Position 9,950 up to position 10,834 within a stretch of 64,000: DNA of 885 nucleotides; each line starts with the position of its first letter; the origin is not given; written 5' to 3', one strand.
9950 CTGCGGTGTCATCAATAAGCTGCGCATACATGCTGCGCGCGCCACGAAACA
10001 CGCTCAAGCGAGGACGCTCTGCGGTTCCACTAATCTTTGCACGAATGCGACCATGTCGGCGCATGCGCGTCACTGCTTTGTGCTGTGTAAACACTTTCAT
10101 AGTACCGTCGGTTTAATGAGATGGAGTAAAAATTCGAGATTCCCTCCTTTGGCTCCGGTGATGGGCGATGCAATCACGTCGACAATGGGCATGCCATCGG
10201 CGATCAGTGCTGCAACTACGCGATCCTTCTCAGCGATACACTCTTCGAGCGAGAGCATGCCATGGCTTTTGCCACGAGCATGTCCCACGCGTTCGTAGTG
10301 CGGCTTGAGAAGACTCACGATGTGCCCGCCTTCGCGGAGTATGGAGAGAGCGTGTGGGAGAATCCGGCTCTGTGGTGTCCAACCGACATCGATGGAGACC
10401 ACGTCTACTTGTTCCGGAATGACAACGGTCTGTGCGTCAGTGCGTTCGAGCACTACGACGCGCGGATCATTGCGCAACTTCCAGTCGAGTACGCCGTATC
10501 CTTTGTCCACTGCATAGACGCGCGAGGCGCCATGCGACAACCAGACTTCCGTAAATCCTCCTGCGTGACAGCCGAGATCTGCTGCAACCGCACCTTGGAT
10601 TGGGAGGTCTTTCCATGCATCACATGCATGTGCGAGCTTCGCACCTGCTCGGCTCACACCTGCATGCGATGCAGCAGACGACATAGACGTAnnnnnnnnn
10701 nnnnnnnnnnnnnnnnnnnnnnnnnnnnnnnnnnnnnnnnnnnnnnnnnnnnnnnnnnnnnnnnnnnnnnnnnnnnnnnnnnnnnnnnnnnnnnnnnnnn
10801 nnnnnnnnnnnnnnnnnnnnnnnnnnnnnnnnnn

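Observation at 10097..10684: S4-less TlyA-like rRNA 2'-O-methyltransferase translationally coupled inside the spc ribosomal-protein operon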

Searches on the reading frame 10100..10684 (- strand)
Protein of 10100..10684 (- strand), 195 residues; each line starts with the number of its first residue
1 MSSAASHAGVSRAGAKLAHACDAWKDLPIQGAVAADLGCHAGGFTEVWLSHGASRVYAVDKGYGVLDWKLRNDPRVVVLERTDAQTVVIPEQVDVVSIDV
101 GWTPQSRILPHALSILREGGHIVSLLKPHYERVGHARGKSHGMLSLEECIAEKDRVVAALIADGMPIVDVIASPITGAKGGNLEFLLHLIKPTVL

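Call 3: search_protein_families(library=pfam, proteins=[window:10100-10684:-], max_evalue=1)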
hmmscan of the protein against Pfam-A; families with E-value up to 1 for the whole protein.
window:10100-10684:- (195 aa): 3 families
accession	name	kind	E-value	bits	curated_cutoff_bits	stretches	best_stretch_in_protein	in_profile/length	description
PF01728.25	FtsJ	-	3.6e-22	79.6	24.1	1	10-188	2-178/181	FtsJ-like methyltransferase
PF08241.18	Methyltransf_11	-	0.0027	18.8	21.2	1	36-123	2-94/95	Methyltransferase domain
PF16245.10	DUF4902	-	0.044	14.1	25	1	15-114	16-107/118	Domain of unknown function (DUF4902)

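Call 4: search_protein_families(library=ncbifam, proteins=[window:10100-10684:-], max_evalue=1)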
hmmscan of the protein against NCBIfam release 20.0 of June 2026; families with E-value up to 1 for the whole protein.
window:10100-10684:- (195 aa): 6 families
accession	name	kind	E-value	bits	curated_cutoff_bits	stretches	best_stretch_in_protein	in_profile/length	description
TIGR00478.1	tly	subfamily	8.7e-29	100.5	185.8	1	10-180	56-225/228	TlyA family rRNA (cytidine-2'-O)-methyltransferase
NF049952.1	23rRNACMtaseTlyA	equivalog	1.1e-24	87.2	250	1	8-191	56-236/236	23S rRNA (cytidine-2'-O)-methyltransferase TlyA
TIGR02469.1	CbiT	equivalog_domain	0.0045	17.3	78.3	1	26-123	14-119/124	precorrin-6Y C5,15-methyltransferase (decarboxylating) subunit CbiT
NF001556.0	PRK00377.1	equivalog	0.0083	15.9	238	1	30-123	40-142/198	cobalt-precorrin-6Y C(15)-methyltransferase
NF008734.0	PRK11760.1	equivalog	0.085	12.2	176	1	22-84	203-261/359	23S rRNA (cytidine(2498)-2'-O)-methyltransferase RlmM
TIGR00438.1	rrmJ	equivalog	0.21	11.1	300.15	1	10-60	13-64/188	23S rRNA (uridine(2552)-2'-O)-methyltransferase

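Call 5: find_homologous_proteins(query=window:10100-10684:-)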
Query window:10100-10684:- (195 aa): 7622 proteins with E <= 0.001 among 8000 candidates; the best 120 are listed.
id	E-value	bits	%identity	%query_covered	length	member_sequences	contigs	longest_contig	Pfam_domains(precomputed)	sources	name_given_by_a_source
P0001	7.0e-124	429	99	100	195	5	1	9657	PF01728.26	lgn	-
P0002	4.0e-112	391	91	98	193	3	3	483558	PF01728.26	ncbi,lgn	-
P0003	4.0e-76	273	71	91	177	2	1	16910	PF01728.26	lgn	-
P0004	7.8e-54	201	58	92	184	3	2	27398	PF13649.13,PF01728.26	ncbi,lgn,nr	ncbi:methyltransferase domain-containing protein [bacterium]|nr:methyltransferase domain-containing 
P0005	1.8e-52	196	58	92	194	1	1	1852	PF01728.26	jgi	jgi:23S rRNA (cytidine1920-2'-O)/16S rRNA (cytidine1409-2'-O)-methyltransferase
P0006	1.2e-51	193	57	93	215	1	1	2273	PF01728.26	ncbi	-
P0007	2.1e-51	193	52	93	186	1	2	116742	PF01728.26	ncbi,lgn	-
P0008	3.2e-51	192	53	93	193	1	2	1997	PF01728.26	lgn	-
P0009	4.0e-51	192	54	91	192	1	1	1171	PF01728.26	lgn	-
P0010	5.2e-51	191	55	92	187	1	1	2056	PF01728.26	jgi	jgi:23S rRNA (cytidine1920-2'-O)/16S rRNA (cytidine1409-2'-O)-methyltransferase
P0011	1.5e-50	190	54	94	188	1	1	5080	PF13649.13,PF01728.26,PF08241.19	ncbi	-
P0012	1.5e-50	190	53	95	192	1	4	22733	PF01728.26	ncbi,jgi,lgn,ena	-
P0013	2.0e-50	189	53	90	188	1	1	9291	PF13649.13,PF01728.26,PF08241.19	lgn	-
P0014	2.9e-50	189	53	95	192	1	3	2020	PF01728.26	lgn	-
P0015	3.1e-50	189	50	98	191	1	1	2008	PF01728.26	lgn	-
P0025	2.3e-49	186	54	93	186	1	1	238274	PF01728.26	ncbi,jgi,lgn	ncbi:MAG: SAM-dependent methyltransferase [Patescibacteria group bacterium]|jgi:23S rRNA (cytidine19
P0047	2.2e-47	180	55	91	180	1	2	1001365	PF01728.26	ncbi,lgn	-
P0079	1.3e-45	174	48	97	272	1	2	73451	PF01728.26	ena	-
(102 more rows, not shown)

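Call 6: search_solved_structures(query=window:10100-10684:-, max_evalue=1, show_alignments=2)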
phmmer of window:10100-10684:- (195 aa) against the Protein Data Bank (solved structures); distinct sequences matched with E-value up to 1: 8.
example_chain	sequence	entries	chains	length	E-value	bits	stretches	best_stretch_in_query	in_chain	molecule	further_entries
5ks2_A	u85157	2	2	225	1.3e-25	93.7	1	5-189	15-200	16S/23S rRNA (cytidine-2'-O)-methyltransferase TlyA | Cytotoxin / haemolysin homologue TlyA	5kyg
3opn_A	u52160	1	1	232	1.5e-25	93.5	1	10-191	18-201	putative hemolysin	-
7s0s_B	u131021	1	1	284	4.3e-25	92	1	6-189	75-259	16S/23S rRNA (Cytidine-2'-O)-methyltransferase TlyA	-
3hp7_A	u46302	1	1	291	7.6e-25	91.2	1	10-191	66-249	Hemolysin, putative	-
5eov_A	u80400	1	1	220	2.8e-24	89.4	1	11-189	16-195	16S/23S rRNA (cytidine-2'-O)-methyltransferase TlyA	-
1f38_A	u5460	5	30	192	0.18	14.9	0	29-66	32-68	PRECORRIN-8W DECARBOXYLASE | Precorrin-6y methyltransferase/putative decarboxylase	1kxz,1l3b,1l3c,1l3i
9oh5_A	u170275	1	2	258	0.39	13.9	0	27-69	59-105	MS2 CPM58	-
3bkw_A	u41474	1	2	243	0.79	12.9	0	29-123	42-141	S-adenosylmethionine dependent methyltransferase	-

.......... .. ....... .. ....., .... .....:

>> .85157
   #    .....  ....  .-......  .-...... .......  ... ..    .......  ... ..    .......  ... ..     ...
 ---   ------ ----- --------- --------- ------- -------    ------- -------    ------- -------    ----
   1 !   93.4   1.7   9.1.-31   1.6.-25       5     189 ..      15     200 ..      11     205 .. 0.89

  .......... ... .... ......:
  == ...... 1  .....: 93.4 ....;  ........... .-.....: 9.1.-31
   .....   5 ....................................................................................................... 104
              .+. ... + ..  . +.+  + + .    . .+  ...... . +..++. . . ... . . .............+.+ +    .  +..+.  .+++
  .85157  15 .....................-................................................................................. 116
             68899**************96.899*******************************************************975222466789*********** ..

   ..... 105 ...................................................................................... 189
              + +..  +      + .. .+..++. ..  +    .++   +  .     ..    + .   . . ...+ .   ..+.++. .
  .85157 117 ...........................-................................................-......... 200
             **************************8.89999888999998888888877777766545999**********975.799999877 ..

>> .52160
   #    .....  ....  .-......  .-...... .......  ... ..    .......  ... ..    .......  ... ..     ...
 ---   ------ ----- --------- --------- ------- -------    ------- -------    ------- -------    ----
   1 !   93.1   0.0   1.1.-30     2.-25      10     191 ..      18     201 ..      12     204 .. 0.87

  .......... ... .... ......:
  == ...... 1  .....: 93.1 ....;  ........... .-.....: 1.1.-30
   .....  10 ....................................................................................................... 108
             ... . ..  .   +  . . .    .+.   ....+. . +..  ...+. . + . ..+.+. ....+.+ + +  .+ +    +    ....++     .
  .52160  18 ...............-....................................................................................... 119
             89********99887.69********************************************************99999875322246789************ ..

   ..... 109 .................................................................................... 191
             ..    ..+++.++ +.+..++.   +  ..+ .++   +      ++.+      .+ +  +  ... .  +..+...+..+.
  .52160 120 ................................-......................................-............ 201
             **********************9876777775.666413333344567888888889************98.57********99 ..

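Call 7: find_encoding_contigs(protein=P0002, flank=6000, max_places=3)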
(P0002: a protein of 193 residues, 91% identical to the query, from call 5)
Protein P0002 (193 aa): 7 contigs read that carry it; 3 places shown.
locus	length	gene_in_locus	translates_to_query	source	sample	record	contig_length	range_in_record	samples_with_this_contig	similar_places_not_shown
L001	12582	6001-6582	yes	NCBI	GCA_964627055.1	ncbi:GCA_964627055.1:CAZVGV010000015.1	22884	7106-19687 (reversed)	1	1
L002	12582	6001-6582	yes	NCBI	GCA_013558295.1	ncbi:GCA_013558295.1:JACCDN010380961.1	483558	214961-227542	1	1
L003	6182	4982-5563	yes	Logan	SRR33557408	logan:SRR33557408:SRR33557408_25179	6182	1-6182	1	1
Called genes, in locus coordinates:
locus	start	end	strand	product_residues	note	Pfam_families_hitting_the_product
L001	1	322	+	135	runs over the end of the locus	PF00276:Ribosomal_L23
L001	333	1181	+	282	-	PF00181:Ribosomal_L2_N, PF03947:Ribosomal_L2_C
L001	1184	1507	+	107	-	PF00203:Ribosomal_S19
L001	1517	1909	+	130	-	PF00237:Ribosomal_L22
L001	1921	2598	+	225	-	PF05316:VAR1 (faint), PF07650:KH_2, PF00189:Ribosomal_S3_C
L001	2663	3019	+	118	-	PF00252:Ribosomal_L16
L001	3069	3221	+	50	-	PF00831:Ribosomal_L29 (weak)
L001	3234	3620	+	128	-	PF00366:Ribosomal_S17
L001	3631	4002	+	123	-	PF00238:Ribosomal_L14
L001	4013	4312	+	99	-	PF00467:KOW, PF22682:Ribosomal_uL24m-like (weak), PF17136:ribosomal_L24 (weak)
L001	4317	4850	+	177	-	PF00281:Ribosomal_L5, PF00673:Ribosomal_L5_C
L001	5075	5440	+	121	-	PF00410:Ribosomal_S8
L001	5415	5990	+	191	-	PF00347:Ribosomal_L6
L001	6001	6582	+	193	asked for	PF01728:FtsJ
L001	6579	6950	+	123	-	PF00861:Ribosomal_L18p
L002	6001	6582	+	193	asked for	PF01728:FtsJ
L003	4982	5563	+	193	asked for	PF01728:FtsJ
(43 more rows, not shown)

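Call 8: find_encoding_contigs(protein=P0007, flank=6000, max_places=2)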
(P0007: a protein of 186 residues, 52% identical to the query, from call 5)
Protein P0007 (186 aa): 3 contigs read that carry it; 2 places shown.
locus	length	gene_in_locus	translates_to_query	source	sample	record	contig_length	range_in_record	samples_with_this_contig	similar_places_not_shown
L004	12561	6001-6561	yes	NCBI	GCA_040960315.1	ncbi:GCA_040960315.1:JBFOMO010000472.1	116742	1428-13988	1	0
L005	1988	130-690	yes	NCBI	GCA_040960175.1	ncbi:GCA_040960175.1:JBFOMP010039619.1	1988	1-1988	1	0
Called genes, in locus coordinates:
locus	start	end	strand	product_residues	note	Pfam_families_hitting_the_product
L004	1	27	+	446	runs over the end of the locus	PF00474:SSF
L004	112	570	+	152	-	-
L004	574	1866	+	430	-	-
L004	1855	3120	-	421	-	PF02844:GARS_N, PF01071:GARS_A, PF02843:GARS_C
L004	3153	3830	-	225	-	-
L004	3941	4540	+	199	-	PF00156:Pribosyltran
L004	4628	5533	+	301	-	PF00069:Pkinase, PF07714:PK_Tyr_Ser-Thr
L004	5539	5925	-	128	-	-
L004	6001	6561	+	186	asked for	PF01728:FtsJ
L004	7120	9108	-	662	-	PF17191:RecG_wedge, PF00270:DEAD, PF04851:ResIII, PF22590:Cas3-like_C_2 (faint), PF00271:Helicase_C, PF19833:RecG_dom3_C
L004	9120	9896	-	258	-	PF01988:VIT1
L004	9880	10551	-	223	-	PF01182:Glucosamine_iso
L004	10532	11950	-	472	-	PF00479:G6PD_N, PF02781:G6PD_C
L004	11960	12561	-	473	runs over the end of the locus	PF02737:3HCDH_N (weak), PF03446:NAD_binding_2, PF03807:F420_oxidored (weak), PF00393:6PGD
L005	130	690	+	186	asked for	PF01728:FtsJ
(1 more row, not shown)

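Call 9: find_encoding_contigs(protein=P0025, flank=6000, max_places=2)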
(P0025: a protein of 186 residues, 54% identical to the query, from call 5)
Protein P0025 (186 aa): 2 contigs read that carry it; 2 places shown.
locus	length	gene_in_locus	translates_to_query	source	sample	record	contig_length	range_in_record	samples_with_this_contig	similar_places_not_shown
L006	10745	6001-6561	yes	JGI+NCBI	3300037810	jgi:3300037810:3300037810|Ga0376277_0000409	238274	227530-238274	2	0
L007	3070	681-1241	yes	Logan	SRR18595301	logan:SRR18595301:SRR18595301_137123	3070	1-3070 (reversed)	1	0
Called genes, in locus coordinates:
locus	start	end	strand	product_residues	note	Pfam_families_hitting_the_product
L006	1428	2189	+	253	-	PF00483:NTP_transferase, PF01128:IspD, PF12804:NTP_transf_3, PF02348:CTP_transf_3 (weak)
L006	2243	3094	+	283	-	-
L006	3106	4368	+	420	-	PF27218:MJ0043_C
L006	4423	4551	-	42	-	-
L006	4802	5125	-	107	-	-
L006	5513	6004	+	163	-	PF00293:NUDIX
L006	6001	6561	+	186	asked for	PF01728:FtsJ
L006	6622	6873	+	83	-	-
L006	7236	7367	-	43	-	PF18919:DUF5670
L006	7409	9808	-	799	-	PF04313:HSDR_N (weak), PF00270:DEAD, PF04851:ResIII, PF18766:SWI2_SNF2, PF08281:Sigma70_r4_2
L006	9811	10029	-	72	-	PF12844:HTH_19, PF13560:HTH_31 (weak), PF13443:HTH_26, PF01381:HTH_3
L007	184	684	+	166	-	PF00293:NUDIX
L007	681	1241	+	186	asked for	PF01728:FtsJ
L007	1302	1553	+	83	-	-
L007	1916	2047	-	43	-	PF18919:DUF5670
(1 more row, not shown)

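Call 10: find_encoding_contigs(protein=P0003, flank=6000, max_places=2)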
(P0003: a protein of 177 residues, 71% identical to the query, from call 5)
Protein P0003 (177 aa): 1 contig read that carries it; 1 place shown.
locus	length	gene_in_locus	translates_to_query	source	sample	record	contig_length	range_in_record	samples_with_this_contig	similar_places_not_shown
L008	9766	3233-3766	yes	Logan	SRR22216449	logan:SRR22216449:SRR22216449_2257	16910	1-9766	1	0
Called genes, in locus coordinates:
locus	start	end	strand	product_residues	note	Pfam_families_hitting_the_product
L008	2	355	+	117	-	?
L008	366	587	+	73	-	PF00831:Ribosomal_L29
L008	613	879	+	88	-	PF00366:Ribosomal_S17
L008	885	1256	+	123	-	PF00238:Ribosomal_L14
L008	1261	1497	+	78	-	PF00467:KOW, PF17136:ribosomal_L24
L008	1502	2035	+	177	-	PF00281:Ribosomal_L5, PF00673:Ribosomal_L5_C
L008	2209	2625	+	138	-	PF00410:Ribosomal_S8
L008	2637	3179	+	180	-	PF00347:Ribosomal_L6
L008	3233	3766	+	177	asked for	PF01728:FtsJ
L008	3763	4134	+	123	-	PF00861:Ribosomal_L18p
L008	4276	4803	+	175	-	PF00333:Ribosomal_S5, PF03719:Ribosomal_S5_C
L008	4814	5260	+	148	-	PF00828:Ribosomal_L27A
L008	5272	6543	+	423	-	PF00344:SecY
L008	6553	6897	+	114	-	-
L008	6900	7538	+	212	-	PF00406:ADK, PF13207:AAA_17, PF05191:ADK_lid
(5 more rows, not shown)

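Call 11: find_encoding_contigs(protein=P0004, flank=6000, max_places=2)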
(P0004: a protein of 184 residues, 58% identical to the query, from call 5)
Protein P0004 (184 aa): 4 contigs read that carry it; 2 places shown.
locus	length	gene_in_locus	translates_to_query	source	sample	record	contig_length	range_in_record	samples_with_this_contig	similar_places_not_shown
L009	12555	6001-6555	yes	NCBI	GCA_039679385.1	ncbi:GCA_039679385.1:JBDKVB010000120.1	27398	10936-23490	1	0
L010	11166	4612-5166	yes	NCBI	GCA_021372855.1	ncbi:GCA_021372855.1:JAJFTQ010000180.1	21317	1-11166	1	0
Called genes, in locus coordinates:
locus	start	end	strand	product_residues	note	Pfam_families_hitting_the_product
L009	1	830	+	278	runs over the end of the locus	PF01261:AP_endonuc_2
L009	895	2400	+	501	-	PF00884:Sulfatase, PF01663:Phosphodiest (faint), PF16347:SGSH_C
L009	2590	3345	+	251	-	PF12797:Fer4_2 (weak), PF12838:Fer4_7, PF00037:Fer4 (weak), PF12837:Fer4_6, PF13187:Fer4_9 (weak), PF13237:Fer4_10, PF14697:Fer4_21, PF27217:AF_0155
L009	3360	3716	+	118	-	PF02311:AraC_binding (weak), PF07883:Cupin_2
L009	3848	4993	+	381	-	PF01408:GFO_IDH_MocA, PF03447:NAD_binding_3 (faint), PF22685:Gal80p_C-like, PF22725:GFO_IDH_MocA_C3, PF02894:GFO_IDH_MocA_C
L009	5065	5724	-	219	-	PF07963:N_methyl, PF07596:SBP_bac_10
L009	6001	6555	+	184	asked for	PF01728:FtsJ, PF13649:Methyltransf_25 (weak)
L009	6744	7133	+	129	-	PF00072:Response_reg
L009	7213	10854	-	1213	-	-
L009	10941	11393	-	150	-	PF03479:PCC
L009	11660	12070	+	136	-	PF00507:Oxidored_q4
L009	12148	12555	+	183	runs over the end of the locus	PF01058:Oxidored_q6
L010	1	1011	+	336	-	PF00884:Sulfatase, PF16347:SGSH_C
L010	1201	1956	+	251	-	PF12797:Fer4_2 (weak), PF12838:Fer4_7, PF00037:Fer4 (weak), PF12837:Fer4_6, PF13187:Fer4_9 (weak), PF13237:Fer4_10, PF14697:Fer4_21, PF27217:AF_0155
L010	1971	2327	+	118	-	PF02311:AraC_binding (weak), PF07883:Cupin_2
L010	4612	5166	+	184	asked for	PF01728:FtsJ, PF13649:Methyltransf_25 (weak)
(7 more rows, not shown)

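Call 14: find_related_loci(query=A1, collection=genome_contigs, flank=4000)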
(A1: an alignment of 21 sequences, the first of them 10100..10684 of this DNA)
Query A1 (195 aa) in genome_contigs; peptide patterns used: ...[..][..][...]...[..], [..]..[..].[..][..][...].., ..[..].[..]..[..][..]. (x = any residue, [..] = any of these).
600 stretches matched a pattern (row limit reached: there are more); 590 encode a relative of the query (tblastn E <= 1e-3); the best 80 are kept; 80 distinct loci.
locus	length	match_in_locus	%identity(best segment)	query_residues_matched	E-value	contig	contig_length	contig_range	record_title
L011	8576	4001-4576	91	3-194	5e-115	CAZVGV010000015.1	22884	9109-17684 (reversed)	MAG TPA_asm: uncultured Gammaproteobacteria bacterium isolate SRP219642_co6_390 genome assembly, contig: NODE_1746_lengt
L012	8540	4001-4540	53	10-192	1e-54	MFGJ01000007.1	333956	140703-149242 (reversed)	MAG: Candidatus Falkowbacteria bacterium RIFOXYC2_FULL_36_12 rifoxyc2_full_scaffold_76, whole genome shotgun sequence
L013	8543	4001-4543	46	10-191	8e-53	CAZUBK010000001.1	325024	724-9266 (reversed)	MAG TPA_asm: uncultured Pseudomonadales bacterium isolate binchicken_co227_1206 genome assembly, contig: NODE_48_length_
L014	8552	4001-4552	49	1-187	6e-53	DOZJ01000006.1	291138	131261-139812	MAG TPA_asm: Candidatus Falkowbacteria bacterium isolate UBA11705 contig_1677, whole genome shotgun sequence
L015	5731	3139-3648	52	10-187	5e-52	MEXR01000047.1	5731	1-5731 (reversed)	MAG: Candidatus Amesbacteria bacterium RIFOXYB1_FULL_44_23 rifoxyb1_full_scaffold_5978, whole genome shotgun sequence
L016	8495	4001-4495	52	10-190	4e-51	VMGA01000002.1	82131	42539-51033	MAG: Microgenomates group bacterium Gr01-1014_16 G01um101416_scaffold_243, whole genome shotgun sequence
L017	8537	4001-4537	48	10-191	4e-51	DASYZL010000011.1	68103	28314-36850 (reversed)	MAG TPA_asm: Patescibacteria group bacterium isolate SMAG_U6361 k141_401740, whole genome shotgun sequence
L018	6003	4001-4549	48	6-191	7e-51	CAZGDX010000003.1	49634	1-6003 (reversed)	MAG TPA_asm: uncultured Gammaproteobacteria bacterium isolate binchicken_co274_39 genome assembly, contig: NODE_1821_len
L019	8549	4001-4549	48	5-192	8e-51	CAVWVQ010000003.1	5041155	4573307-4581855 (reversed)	MAG: uncultured Phycisphaerales bacterium isolate MFD09671.bin.2.105 genome assembly, contig: contig_12259, whole genome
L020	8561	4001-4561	49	1-192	1e-49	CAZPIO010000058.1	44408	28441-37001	MAG TPA_asm: uncultured Planctomycetales bacterium isolate binchicken_co74_351 genome assembly, contig: NODE_1527_length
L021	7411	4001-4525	51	10-187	8e-50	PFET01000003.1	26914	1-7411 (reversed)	MAG: Candidatus Uhrbacteria bacterium CG10_big_fil_rev_8_21_14_0_10_48_11 CG10_8_21_14_0.10_scaffold_2867_c, whole genom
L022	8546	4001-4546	47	1-186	8e-50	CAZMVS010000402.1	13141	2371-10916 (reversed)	MAG TPA_asm: uncultured Planctomycetales bacterium isolate SRP067234_co1_13 genome assembly, contig: k99_87021, whole ge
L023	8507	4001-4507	49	11-187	4e-49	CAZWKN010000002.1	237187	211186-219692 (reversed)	MAG TPA_asm: uncultured Gammaproteobacteria bacterium isolate SRP192515_co1_359 genome assembly, contig: NODE_20_length_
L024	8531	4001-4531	47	10-189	6e-49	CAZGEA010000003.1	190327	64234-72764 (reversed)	MAG TPA_asm: uncultured Gammaproteobacteria bacterium isolate SRP286056_co1_758 genome assembly, contig: NODE_37_length_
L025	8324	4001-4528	50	10-189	5e-49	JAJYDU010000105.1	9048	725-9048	MAG: Planctomycetota bacterium isolate DBS1-1.bin115 NODE_14320_length_9048_cov_2.001233, whole genome shotgun sequence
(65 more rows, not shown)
